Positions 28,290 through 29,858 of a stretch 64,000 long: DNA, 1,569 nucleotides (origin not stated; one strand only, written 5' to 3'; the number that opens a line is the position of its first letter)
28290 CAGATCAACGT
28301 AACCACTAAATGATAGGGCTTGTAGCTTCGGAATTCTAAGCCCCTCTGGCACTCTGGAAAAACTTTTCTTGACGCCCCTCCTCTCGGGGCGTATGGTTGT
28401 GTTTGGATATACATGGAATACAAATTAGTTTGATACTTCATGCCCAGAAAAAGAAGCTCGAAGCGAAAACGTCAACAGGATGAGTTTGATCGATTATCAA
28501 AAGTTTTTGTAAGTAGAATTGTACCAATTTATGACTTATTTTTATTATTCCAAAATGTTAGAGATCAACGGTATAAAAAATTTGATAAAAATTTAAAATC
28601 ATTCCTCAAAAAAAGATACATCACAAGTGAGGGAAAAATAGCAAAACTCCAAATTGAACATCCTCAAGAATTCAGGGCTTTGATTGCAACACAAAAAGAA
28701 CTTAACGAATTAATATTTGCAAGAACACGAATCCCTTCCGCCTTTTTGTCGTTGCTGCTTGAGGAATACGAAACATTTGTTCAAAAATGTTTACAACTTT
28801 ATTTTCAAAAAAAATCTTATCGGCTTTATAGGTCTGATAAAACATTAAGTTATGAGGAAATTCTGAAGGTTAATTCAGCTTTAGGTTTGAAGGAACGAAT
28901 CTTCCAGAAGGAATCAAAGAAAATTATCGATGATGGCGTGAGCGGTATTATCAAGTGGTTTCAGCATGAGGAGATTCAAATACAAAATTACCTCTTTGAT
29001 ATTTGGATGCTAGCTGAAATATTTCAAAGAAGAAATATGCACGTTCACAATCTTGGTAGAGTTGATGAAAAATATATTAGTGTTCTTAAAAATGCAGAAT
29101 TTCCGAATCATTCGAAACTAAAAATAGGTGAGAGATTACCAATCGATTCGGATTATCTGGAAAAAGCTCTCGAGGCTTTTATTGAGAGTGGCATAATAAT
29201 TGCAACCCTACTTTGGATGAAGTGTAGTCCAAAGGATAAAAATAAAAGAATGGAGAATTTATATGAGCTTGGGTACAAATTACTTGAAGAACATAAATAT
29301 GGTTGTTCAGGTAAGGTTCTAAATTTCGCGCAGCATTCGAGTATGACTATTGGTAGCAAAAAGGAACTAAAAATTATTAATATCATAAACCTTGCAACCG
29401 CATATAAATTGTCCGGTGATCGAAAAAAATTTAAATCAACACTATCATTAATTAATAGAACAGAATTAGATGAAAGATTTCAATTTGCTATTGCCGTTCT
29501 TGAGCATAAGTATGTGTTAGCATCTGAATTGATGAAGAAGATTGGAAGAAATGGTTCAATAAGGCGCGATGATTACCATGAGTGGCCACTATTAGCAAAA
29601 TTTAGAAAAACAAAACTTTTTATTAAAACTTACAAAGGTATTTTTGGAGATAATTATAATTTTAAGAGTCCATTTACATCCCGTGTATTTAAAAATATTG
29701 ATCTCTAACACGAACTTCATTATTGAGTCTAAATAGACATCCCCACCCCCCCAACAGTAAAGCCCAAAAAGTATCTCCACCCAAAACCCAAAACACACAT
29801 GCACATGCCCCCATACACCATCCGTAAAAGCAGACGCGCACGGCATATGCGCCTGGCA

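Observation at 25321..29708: Second AT-rich defence island: type II R-M pair, a small soluble plus two-TM protein module, and an Rx4H (HEPN/Abi-like) protein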

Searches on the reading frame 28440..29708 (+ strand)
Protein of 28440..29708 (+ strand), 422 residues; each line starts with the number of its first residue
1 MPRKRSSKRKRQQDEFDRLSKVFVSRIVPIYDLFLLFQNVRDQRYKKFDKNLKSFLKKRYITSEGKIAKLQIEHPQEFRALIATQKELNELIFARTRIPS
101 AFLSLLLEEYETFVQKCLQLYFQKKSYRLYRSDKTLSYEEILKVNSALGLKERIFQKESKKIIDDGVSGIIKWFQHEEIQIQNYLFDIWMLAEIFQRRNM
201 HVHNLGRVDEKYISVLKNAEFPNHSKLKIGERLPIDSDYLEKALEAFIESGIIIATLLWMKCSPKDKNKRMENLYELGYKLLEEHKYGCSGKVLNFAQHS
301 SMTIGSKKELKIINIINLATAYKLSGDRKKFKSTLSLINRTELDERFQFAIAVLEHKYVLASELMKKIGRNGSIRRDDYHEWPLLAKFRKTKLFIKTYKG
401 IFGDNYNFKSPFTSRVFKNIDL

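Call 3: search_protein_families(library=pfam, proteins=[window:28440-29708:+], max_evalue=1)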
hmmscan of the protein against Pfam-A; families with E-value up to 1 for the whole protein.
window:28440-29708:+ (422 aa): 0 families

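Call 4: search_protein_families(library=padloc, proteins=[window:28440-29708:+], max_evalue=1)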
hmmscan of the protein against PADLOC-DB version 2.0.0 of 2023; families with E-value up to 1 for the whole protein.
window:28440-29708:+ (422 aa): 1 family
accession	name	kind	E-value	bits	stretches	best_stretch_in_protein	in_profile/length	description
PDLC00030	DruM2|DruM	-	0.00047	17.4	1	7-78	100-176/380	DNA cytosine methylase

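Call 5: search_protein_families(library=ncbifam, proteins=[window:28440-29708:+], max_evalue=1)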
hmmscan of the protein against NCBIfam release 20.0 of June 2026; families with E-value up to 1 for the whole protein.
window:28440-29708:+ (422 aa): 0 families

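Call 6: search_protein_families(library=phrogs, proteins=[window:28440-29708:+], max_evalue=1)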
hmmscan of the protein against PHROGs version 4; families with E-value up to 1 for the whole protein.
window:28440-29708:+ (422 aa): 3 families
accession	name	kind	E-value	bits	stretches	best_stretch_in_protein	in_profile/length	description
phrog_36658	-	unknown function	0.089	13.9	1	44-160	8-120/124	-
phrog_10926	-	unknown function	0.25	12.3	1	248-278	28-57/63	-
phrog_433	-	unknown function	0.62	11.4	0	124-188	4-74/75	-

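Call 14: find_homologous_proteins(query=window:28440-29705:+, max_evalue=0.001)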
Query window:28440-29705:+ (422 aa): 1 proteins with E <= 0.001 among 5815 candidates.
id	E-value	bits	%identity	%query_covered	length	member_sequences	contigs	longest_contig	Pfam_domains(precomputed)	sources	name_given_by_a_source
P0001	2.6e-24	104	27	71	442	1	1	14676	-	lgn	-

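Call 17: find_encoding_contigs(protein=P0001, flank=7000, max_places=4)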
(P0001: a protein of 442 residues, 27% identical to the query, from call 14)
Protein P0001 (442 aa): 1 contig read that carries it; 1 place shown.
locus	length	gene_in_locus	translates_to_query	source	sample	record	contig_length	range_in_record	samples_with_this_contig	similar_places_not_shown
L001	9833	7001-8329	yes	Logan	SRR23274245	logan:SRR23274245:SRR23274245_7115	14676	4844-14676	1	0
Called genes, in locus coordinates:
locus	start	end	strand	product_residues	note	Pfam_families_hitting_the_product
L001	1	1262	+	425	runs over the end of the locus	PF00275:EPSP_synthase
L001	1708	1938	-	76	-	-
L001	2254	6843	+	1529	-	PF00310:GATase_2, PF04898:Glu_syn_central, PF01645:Glu_synthase, PF01493:GXGXG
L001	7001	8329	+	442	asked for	-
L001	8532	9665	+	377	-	-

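Call 31: search_solved_structures(query=window:28440-29705:+, max_evalue=10)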
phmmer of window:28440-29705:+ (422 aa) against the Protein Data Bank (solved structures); distinct sequences matched with E-value up to 10: 0.

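Call 33: search_protein_representatives(protein=window:28440-29705:+)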
Query: 422 residues. Proteins with E-value up to 0.001 (for the whole library): 2485; up to 1e-10: 1277; up to 1e-30: 122. The best 150 are listed.
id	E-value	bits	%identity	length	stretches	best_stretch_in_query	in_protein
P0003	2.2e-43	165.4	28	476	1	3-409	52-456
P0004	9.1e-42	160.1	31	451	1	37-407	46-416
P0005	3.5e-41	158.1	29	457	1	21-410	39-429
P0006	3.9e-41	158.0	29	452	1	81-413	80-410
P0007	1.0e-40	156.6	26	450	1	31-408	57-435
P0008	2.0e-39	152.4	29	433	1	44-404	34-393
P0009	1.5e-38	149.5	27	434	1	63-407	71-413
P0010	1.5e-38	149.5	31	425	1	26-404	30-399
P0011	1.8e-38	149.2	32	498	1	98-411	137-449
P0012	3.5e-38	148.2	28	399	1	43-412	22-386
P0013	4.0e-38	148.0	28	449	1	13-413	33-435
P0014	6.7e-38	147.3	27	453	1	87-409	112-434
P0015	7.5e-38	147.2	29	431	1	22-406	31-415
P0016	1.1e-37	146.6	29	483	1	27-406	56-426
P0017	1.5e-37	146.2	28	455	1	49-406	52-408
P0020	7.4e-37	143.9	30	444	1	96-414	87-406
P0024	1.8e-36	142.6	28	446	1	24-411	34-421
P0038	2.1e-35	139.1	30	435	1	36-405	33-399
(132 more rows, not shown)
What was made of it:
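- The family has 2485 cluster representatives (call 33).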

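Call 36: search_protein_families(library=pfam, alignment_id=A1, max_evalue=0.01)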
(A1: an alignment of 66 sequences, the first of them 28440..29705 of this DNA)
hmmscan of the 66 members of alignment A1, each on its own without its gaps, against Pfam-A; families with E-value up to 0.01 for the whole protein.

A. member 1, window:28440-29705:+ (422 aa): 0 families

B. families by the number of members that match (of 66 scanned): 5 families
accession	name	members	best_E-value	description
PF18735.6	HEPN_RiboL-PSP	5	4.2e-05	RiboL-PSP-HEPN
PF25805.1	IQUB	1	0.00051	IQUB-like domain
PF09492.16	Pec_lyase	1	0.0045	Pectic acid lyase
PF11604.15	CusF_Ec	1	0.0077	Copper binding periplasmic protein CusF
PF14559.12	TPR_19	1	0.0082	Tetratricopeptide repeat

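Call 37: search_solved_structures(query=A1, max_evalue=10, show_alignments=2)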
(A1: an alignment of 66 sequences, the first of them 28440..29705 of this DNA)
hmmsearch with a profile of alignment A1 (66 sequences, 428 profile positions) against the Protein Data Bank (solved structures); distinct sequences matched with E-value up to 10: 3.
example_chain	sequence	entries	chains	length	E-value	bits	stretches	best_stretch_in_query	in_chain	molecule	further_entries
3e7n_A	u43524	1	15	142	0.66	12.1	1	19-103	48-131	D-ribose high-affinity transport system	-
5oj8_A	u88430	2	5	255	1.1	11.3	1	276-339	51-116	Kinesin light chain 1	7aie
7ai4_A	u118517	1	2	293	1.7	10.7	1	276-339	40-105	Isoform C of Kinesin light chain 1,Isoform C of Kinesin light chain 1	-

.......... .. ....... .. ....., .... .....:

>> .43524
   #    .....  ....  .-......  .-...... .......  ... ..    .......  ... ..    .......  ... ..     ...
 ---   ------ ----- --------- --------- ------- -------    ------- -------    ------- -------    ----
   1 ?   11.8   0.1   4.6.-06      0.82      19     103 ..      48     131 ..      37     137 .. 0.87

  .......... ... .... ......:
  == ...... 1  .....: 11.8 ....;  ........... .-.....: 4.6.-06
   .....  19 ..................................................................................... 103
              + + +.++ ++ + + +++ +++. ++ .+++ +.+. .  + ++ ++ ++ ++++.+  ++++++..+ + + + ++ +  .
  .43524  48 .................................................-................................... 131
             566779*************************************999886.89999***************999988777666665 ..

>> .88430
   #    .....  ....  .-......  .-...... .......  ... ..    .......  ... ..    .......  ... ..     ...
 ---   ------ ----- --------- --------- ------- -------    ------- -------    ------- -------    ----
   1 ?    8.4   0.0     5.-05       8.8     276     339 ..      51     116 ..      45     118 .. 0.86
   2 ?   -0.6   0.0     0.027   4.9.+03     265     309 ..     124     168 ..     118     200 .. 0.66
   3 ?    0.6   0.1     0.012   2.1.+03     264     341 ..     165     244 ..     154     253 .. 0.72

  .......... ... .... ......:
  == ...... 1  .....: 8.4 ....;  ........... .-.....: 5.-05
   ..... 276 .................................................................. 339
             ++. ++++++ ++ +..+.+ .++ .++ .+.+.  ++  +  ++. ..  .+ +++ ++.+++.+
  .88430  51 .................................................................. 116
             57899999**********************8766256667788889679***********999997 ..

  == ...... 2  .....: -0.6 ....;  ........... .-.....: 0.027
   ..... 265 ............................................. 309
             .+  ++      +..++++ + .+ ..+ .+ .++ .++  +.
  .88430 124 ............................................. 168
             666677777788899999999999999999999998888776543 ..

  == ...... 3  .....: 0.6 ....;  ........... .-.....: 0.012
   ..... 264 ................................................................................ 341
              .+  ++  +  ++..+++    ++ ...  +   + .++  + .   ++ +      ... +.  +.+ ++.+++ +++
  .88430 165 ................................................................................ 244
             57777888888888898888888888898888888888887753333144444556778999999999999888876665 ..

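Call 43: find_related_loci(query=A2, collection=genome_contigs, flank=5000)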
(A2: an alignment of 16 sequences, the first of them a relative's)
Query A2 (451 aa) in genome_contigs; peptide patterns used: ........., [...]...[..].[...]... (x = any residue, [..] = any of these).
234 stretches matched a pattern; 209 encode a relative of the query (tblastn E <= 1e-3); the best 80 are kept; 80 distinct loci.
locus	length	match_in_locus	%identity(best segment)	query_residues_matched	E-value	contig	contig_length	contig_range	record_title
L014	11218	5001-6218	48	23-431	8e-130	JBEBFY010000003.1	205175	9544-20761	MAG: Vicinamibacterales bacterium isolate ASF_8 NODE_11_length_205175_cov_18.011708, whole genome shotgun sequence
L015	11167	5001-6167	51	24-415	1e-127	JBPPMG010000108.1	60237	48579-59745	MAG: Thermoanaerobaculia bacterium isolate BIOS2019_out_097 k131_12050, whole genome shotgun sequence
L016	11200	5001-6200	50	19-417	7e-126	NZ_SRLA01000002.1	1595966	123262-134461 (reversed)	Hymenobacter fodinae strain 92R-1 NODE_2_length_1595966_cov_25.932462, whole genome shotgun sequence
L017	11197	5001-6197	49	20-418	6e-126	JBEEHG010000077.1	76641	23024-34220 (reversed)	MAG: Verrucomicrobiota bacterium isolate BP_768 scaffold_2151307, whole genome shotgun sequence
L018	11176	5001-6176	49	23-415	6e-124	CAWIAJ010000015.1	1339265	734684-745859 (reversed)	MAG: uncultured Acidobacteriaceae bacterium isolate MFD01223.bin.1.107 genome assembly, contig: contig_27270, whole geno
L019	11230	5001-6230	47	23-430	9e-124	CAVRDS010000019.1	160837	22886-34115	MAG: uncultured Acidobacteriota bacterium isolate MFD03323.bin.2.88 genome assembly, contig: contig_133216, whole genome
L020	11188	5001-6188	48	21-417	1e-121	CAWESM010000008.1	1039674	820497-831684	MAG: Terriglobia bacterium isolate MFD03346.bin.2.72 genome assembly, contig: contig_9349, whole genome shotgun sequence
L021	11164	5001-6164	48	27-415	4e-121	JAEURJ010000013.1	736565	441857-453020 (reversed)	MAG: Anaerolineales bacterium isolate new MAG-274 k141_1441849, whole genome shotgun sequence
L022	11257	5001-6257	45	5-425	3e-119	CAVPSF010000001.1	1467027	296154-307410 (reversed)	MAG: uncultured Acidobacteriota bacterium isolate MFD00031.bin.1.165 genome assembly, contig: contig_17164, whole genome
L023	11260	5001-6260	45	17-439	1e-118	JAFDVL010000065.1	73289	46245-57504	MAG: Acidobacteria bacterium isolate SZAS-15 ACID-KAN-5__65__length-73289, whole genome shotgun sequence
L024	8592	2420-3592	48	24-415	3e-117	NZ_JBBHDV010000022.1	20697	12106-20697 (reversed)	Denitratimonas sp. CY0512 NODE_22_length_20697_cov_193.359699, whole genome shotgun sequence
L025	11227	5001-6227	46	19-430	4e-117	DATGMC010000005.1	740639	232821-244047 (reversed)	MAG TPA_asm: Bryobacteraceae bacterium isolate SMAG_U9902 k141_448549, whole genome shotgun sequence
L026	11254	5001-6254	45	23-439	5e-117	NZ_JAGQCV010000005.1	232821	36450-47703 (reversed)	Synechococcus sp. ATX 2A4 ATX-2A4-C5, whole genome shotgun sequence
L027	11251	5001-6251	46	23-443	9e-117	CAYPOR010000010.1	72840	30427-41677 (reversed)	MAG TPA_asm: uncultured Nitrospira sp. isolate SRP287051_co2_197 genome assembly, contig: NODE_811_length_72840_cov_19.5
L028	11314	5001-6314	43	3-444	8e-116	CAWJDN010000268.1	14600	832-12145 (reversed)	MAG: uncultured Acidobacteriaceae bacterium isolate MFD04752.bin.2.45 genome assembly, contig: contig_55163, whole genom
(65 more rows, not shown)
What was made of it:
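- Tried and rejected: A 16-sequence subset worked (call 43).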

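Call 44: predict_structure(alignment_id=A1)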
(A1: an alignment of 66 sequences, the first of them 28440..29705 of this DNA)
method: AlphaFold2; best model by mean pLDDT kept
length: 422 residues; sequences in the alignment: 66
mean_pLDDT: 90.1   pTM: 0.88
mean pLDDT of the five models: 90.1, 89.8, 89.3, 87.9, 87.4
residues with pLDDT >= 90: 334; 70-90: 46; 50-70: 29; < 50: 13
segments of 3 or more residues with pLDDT < 50: 1-6, 413-415
pLDDT, mean of each block of 10 residues (from residue 1): 50 82 96 95 95 88 64 89 95 95 98 97 90 82 92 93 93 92 82 97 97 95 95 96 96 95 91 94 94 93 77 96 97 96 96 98 98 95 95 98 87 51 44
secondary structure, 60 per line:
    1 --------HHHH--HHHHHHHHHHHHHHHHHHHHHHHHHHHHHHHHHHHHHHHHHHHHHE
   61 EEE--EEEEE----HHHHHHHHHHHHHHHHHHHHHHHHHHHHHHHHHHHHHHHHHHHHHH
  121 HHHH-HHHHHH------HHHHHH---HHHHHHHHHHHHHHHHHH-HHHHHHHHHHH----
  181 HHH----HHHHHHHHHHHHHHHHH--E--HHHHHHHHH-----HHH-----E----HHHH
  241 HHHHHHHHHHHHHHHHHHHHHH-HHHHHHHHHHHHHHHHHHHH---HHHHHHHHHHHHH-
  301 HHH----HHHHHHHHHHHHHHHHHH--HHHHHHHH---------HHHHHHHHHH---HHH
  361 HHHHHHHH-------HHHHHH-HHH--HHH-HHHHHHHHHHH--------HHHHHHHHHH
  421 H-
elements in order: H9-12 H15-59 E60-63 E66-70 H75-124 H126-131 H138-143 H147-164 H166-176 H188-204 H210-218 H237-262 H264-283 H287-299 H308-325 H328-335 H345-354 H358-368 H376-381 H392-402 H411-421
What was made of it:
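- On HEPN superfamily: The AF2 model is all-alpha with pLDDT 90 (call 44).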

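Call 102: fold_search(model_id=the predicted structure, library=pdb)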
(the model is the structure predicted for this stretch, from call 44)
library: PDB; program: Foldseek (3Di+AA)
matches with E <= 10: 565; with E <= 0.001: 0
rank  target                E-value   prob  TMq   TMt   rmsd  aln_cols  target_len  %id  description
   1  5dbk_B                9.0e-02  0.72  0.21  0.24  25.3       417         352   13  apo form of the quorum sensor NprR from B. thuringiensis (released 2016-07-13)
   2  9n74_OA               9.9e-02  0.60  0.18  0.24  16.8       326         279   12  SSU processome maturation and disassembly, State H (released 2025-10-29)
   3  5a7d_G                1.2e-01  0.57  0.19  0.22  19.9       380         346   12  Tetrameric assembly of LGN with Inscuteable (released 2016-08-03)
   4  2gw1_A                1.7e-01  0.38  0.20  0.18  28.2       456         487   17  Crystal Structure of the Yeast Tom70 (released 2006-06-27)
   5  9ijj_l                1.9e-01  0.44  0.22  0.13  26.2       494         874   11  In situ structure of the central apparatus in mouse sperm axoneme. (released 2025-06-04)
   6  3ieg_A                2.0e-01  0.57  0.20  0.23  22.3       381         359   10  Crystal Structure of P58(IPK) TPR Domain at 2.5 A (released 2010-03-31)
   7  5aio                  2.6e-01  0.38  0.18  0.18  17.5       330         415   12  Crystal structure of t131 N-terminal TPR array (released 2015-06-24)
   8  2ho1_B                2.8e-01  0.82  0.23  0.38  14.4       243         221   15  Functional Characterization of Pseudomonas Aeruginosa pilF (released 2006-07-25)
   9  8hmd_C                3.1e-01  0.23  0.18  0.08  23.5       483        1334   12  base module state 2 of Tetrahymena IFT-A (released 2023-06-14)
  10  2ho1_A                3.4e-01  0.77  0.23  0.37  14.4       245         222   14  Functional Characterization of Pseudomonas Aeruginosa pilF (released 2006-07-25)
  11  5dse_C                3.4e-01  0.47  0.21  0.14  20.3       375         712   11  Crystal Structure of the TTC7B/Hyccin Complex (released 2015-12-02)
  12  8any_A5               3.4e-01  0.23  0.17  0.14  18.5       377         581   14  Human mitochondrial ribosome in complex with LRPPRC, SLIRP, A-site, P-site, E-site tRNAs and mRNA (released 2023-08-16)
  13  4buj_B                3.5e-01  0.47  0.21  0.09  21.2       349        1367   13  Crystal structure of the S. cerevisiae Ski2-3-8 complex (released 2013-08-28)
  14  7ai4_B                4.0e-01  0.72  0.22  0.35  15.9       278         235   16  Crystal structure of the KLC1-TPR domain truncated from its nonTPR region ([A1-B6]-Delta-nonTPR fragment) (released 2021-10-06)
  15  8a3t_F                4.0e-01  0.35  0.22  0.19  24.6       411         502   11  S. cerevisiae APC/C-Cdh1 complex (released 2022-08-31)
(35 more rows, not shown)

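Call 104: search_protein_families(library=padloc, alignment_id=A1, max_evalue=0.001)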
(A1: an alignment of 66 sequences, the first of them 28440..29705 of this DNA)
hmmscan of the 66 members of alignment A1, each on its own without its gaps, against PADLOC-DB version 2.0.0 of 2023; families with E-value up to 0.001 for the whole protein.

A. member 1, window:28440-29705:+ (422 aa): 1 family
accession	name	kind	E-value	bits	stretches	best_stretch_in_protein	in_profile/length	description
PDLC00030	DruM2|DruM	-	0.00047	17.4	1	7-78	100-176/380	DNA cytosine methylase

B. families by the number of members that match (of 66 scanned): 3 families
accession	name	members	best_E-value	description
PDLC03820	RTasHEPN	7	2.1e-05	DRT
PDLC00030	DruM2|DruM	1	0.00047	DNA cytosine methylase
PDLC04641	PDC-M42A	1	0.00048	-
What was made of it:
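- On HEPN superfamily: Among relatives, 5 of 66 hit HEPN_RiboL-PSP (best 4.2e-5) and 7 of 66 hit PADLOC RTasHEPN (best 2.1e-5) (calls 36, 104).
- HEPN profile hits occur in 5 of 66 and 7 of 66 members (calls 36, 104).
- Tried and rejected: The weak DruM hit of the 422-aa protein (4.7e-4, residues 7-78) was dismissed as a low-complexity basic N-terminus, because only 1 of 66 relatives shares it (call 104).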

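Call 109: list_cluster_members(proteins=[window:28440-29705:+, P0004, P0010, P0016, P0020, P0024, P0038, window:27918-28310:+, L094:4243-4632:+])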
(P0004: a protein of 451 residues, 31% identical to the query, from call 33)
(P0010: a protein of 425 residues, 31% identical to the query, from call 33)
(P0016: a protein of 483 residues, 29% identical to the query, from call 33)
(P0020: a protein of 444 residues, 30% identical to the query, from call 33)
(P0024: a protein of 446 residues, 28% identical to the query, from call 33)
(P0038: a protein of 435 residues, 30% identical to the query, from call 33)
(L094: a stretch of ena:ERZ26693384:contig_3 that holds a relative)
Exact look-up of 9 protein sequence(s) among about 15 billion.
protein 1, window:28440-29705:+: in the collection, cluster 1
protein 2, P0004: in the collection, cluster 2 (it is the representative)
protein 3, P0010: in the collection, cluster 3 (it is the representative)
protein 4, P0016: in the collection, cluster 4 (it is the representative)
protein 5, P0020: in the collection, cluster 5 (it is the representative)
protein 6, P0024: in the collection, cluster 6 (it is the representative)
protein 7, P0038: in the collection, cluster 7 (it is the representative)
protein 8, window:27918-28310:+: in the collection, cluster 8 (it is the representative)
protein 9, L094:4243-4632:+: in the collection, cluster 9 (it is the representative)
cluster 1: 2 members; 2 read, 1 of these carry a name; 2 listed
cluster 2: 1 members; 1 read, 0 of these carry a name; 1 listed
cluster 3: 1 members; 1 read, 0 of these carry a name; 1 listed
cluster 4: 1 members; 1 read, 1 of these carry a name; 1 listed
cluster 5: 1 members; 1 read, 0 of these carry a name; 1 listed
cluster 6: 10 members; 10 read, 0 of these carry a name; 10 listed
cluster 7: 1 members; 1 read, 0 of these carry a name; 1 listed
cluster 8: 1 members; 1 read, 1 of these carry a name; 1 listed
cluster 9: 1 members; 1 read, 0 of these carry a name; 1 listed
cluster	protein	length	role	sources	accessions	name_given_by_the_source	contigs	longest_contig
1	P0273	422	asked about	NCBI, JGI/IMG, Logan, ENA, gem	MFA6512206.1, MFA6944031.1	MAG: hypothetical protein WCV86_03735 [Patescibacteria group bacterium] | hypothetical protein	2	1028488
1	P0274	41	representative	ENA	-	-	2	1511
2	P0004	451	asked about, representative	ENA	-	-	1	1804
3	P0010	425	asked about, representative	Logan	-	-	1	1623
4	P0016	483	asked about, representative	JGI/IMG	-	hypothetical protein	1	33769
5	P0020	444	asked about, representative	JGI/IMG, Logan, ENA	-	-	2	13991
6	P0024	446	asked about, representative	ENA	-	-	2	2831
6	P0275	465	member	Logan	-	-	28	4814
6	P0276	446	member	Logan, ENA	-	-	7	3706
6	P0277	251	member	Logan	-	-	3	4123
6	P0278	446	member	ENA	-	-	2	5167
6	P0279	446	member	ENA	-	-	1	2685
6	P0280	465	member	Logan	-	-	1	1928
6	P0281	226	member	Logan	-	-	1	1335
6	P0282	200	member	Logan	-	-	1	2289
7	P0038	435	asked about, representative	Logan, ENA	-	-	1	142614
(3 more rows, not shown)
